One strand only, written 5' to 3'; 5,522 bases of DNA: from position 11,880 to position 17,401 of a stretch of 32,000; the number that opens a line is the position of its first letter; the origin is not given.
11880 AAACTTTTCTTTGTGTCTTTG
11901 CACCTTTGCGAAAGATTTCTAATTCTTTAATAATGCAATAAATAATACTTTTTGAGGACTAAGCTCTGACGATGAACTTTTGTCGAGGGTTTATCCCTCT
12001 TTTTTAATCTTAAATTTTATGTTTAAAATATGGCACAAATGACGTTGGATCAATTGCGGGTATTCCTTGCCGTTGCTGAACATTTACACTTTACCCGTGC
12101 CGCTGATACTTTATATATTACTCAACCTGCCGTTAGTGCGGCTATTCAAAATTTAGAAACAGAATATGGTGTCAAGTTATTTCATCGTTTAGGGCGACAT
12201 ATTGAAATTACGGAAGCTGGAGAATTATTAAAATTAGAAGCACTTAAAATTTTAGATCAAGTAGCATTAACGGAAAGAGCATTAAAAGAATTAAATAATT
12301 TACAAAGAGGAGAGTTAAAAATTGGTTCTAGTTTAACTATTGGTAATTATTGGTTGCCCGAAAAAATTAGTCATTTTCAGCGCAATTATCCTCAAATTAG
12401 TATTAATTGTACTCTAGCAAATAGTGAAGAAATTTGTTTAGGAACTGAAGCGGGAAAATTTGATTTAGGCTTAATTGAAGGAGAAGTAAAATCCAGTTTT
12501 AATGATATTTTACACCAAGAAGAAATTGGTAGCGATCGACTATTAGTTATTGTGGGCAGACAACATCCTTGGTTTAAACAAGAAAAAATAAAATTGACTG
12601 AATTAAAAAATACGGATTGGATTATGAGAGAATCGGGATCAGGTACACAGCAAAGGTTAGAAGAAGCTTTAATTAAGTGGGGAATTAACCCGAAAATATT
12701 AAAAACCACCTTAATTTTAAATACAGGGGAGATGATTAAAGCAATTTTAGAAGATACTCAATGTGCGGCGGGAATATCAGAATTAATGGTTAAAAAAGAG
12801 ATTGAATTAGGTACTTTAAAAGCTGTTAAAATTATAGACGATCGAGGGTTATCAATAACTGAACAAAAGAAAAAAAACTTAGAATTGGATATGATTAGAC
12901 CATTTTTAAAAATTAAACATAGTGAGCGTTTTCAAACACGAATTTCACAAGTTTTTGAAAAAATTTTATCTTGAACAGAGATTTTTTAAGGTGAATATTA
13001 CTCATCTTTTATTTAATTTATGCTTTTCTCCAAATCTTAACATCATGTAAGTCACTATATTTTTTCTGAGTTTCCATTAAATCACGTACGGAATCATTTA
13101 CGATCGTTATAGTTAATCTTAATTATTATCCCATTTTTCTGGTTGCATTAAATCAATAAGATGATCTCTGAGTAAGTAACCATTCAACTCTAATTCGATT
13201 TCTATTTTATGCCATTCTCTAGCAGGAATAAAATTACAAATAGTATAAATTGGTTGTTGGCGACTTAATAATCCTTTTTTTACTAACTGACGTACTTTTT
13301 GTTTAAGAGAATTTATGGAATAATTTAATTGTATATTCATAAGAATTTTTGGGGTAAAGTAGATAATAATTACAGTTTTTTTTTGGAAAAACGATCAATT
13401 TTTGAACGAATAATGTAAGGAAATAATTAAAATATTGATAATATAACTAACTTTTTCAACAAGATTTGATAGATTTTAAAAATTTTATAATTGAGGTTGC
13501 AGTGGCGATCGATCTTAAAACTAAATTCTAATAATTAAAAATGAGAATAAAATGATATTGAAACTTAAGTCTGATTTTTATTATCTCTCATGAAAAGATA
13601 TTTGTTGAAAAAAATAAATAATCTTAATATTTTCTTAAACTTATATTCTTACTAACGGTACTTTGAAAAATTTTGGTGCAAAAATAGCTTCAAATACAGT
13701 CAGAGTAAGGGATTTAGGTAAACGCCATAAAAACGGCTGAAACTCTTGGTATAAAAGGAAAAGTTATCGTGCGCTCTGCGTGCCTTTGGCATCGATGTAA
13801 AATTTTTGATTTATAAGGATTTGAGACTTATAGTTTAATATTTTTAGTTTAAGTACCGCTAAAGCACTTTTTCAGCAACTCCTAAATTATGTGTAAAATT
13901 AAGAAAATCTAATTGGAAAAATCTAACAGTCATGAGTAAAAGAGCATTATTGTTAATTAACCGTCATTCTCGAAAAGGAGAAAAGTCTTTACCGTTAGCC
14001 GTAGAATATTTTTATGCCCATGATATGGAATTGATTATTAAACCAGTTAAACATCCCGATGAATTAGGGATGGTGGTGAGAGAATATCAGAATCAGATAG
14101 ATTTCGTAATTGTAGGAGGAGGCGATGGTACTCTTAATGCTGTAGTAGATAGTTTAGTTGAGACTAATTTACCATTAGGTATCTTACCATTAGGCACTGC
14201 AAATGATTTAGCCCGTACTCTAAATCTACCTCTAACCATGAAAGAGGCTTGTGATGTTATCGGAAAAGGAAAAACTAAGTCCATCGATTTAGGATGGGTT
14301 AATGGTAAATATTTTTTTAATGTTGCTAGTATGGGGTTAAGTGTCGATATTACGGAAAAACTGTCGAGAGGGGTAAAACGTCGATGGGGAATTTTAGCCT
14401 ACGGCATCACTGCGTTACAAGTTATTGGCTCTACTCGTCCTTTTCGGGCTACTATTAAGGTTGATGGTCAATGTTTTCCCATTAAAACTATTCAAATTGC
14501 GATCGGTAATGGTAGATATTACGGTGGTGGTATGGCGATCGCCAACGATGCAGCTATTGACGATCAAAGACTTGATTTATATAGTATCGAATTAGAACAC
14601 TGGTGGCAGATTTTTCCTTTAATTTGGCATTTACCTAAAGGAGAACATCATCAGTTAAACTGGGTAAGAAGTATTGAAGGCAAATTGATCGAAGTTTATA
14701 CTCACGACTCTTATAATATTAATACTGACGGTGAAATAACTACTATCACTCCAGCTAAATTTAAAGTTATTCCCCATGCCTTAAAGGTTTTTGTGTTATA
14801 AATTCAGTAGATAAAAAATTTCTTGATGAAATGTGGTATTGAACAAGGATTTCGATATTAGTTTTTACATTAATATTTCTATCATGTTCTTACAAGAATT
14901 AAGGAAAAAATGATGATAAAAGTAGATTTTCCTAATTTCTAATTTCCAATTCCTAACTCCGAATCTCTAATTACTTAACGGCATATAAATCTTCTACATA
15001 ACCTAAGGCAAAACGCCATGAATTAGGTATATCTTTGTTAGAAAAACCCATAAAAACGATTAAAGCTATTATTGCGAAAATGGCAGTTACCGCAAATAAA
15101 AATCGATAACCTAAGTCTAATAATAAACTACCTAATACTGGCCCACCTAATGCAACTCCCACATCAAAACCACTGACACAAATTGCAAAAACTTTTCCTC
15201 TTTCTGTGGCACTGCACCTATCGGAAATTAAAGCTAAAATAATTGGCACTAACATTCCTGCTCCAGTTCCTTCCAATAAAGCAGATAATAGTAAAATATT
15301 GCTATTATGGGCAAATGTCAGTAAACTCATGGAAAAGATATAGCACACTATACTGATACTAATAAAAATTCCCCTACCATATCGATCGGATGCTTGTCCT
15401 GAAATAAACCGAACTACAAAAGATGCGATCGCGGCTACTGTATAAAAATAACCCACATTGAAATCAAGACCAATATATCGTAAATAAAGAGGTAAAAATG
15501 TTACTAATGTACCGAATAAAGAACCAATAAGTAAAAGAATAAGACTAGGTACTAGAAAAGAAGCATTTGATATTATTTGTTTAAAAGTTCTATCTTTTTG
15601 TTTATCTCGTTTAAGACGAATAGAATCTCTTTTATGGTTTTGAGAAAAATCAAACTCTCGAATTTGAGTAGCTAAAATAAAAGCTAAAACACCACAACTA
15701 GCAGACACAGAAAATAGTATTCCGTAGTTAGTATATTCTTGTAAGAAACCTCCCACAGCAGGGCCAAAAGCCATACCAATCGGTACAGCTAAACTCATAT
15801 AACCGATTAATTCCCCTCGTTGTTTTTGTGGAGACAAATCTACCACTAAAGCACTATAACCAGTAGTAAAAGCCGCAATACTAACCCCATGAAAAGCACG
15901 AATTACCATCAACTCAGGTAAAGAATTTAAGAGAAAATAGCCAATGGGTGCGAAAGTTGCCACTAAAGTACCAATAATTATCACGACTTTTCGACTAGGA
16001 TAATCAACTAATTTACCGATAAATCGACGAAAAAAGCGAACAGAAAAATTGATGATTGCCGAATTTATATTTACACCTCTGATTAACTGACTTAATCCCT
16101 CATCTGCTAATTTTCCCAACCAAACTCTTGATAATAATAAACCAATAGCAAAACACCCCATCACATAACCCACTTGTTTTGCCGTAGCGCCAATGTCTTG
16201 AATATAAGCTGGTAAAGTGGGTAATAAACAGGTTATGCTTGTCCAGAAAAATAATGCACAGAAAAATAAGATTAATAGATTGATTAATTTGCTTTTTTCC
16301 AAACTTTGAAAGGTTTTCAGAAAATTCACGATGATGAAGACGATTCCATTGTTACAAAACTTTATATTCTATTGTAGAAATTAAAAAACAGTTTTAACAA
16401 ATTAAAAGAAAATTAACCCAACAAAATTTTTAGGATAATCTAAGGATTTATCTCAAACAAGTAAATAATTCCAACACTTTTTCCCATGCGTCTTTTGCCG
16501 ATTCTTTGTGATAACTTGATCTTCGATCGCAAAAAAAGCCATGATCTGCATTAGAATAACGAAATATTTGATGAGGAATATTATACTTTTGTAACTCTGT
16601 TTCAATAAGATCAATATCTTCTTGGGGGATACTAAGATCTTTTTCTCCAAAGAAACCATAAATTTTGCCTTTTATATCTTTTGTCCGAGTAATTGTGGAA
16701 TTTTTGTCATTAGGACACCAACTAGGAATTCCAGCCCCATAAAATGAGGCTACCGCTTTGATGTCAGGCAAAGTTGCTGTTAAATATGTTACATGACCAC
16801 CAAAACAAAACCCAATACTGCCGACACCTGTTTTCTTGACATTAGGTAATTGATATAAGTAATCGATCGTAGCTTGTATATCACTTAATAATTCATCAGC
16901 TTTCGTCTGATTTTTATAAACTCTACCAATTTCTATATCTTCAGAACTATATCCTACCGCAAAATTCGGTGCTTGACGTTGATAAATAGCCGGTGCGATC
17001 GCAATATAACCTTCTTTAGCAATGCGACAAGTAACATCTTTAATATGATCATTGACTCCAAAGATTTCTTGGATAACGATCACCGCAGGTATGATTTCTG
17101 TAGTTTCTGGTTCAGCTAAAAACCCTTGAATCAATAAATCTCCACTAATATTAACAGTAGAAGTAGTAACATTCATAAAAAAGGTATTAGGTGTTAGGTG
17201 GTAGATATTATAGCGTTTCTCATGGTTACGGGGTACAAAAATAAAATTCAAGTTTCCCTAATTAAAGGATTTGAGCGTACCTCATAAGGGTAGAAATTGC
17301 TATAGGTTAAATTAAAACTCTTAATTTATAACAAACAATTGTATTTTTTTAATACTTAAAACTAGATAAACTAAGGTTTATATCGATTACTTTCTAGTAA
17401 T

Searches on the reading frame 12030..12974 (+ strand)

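Call 72: search_protein_families(library=pfam, proteins=[window:12030-12974:+], max_evalue=0.00001)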
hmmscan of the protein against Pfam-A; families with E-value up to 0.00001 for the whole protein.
window:12030-12974:+ (314 aa): 2 families
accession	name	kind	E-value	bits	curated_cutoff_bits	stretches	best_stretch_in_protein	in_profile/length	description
PF03466.25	LysR_substrate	-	5.1e-32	111.4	28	1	91-270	3-176/209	LysR substrate binding domain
PF00126.33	HTH_1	-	1.1e-24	86.6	26.6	1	6-65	1-60/60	Bacterial regulatory helix-turn-helix protein, lysR family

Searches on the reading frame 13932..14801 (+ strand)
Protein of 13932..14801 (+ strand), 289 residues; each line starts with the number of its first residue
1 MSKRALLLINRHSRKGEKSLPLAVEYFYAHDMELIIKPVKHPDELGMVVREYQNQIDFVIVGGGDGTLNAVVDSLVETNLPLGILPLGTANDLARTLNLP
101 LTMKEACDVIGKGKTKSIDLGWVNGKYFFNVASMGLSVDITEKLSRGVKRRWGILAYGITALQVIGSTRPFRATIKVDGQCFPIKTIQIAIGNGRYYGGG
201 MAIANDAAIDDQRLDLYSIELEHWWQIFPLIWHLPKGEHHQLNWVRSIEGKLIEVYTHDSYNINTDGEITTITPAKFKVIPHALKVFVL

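Call 72: search_protein_families(library=pfam, proteins=[window:13932-14801:+], max_evalue=0.00001)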
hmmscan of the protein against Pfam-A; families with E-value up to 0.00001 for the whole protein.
window:13932-14801:+ (289 aa): 2 families
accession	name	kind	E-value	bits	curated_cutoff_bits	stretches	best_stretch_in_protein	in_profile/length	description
PF00781.29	DAGK_cat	-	1.7e-27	95.9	23.6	1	4-122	1-124/125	Diacylglycerol kinase catalytic domain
PF19279.4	YegS_C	-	5.1e-25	88.5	27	1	134-287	5-157/158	YegS C-terminal NAD kinase beta sandwich-like domain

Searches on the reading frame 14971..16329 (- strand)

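Call 72: search_protein_families(library=pfam, proteins=[window:14971-16329:-], max_evalue=0.00001)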
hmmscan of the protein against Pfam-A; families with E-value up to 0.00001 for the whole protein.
window:14971-16329:- (452 aa): 5 families
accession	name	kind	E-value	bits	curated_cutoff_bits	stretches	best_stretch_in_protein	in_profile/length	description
PF07690.21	MFS_1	-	3e-56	191.3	33.4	3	103-319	51-267/347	Major Facilitator Superfamily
PF12832.13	MFS_1_like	-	1e-18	68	25.2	1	21-412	4-371/373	MFS_1 like family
PF00083.30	Sugar_tr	-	4.7e-13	49.3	22.3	1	103-226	65-194/452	Sugar (and other) transporter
PF03209.21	PUCC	-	5.6e-09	35.9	21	0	141-253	92-204/401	PUCC protein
PF13347.12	MFS_2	-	6.2e-06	25.5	27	0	147-408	107-386/427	MFS/sugar transport protein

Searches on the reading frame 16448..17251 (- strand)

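Call 72: search_protein_families(library=pfam, proteins=[window:16448-17251:-], max_evalue=0.00001)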
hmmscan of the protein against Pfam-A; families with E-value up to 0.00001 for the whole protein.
window:16448-17251:- (267 aa): 2 families
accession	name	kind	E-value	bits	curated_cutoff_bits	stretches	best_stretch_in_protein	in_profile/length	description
PF01738.24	DLH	-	2.3e-61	207.6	21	1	41-264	1-214/217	Dienelactone hydrolase family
PF08840.17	BAAT_C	-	9.4e-07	29.5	20.9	0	127-176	8-58/210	BAAT / Acyl-CoA thioester hydrolase C terminal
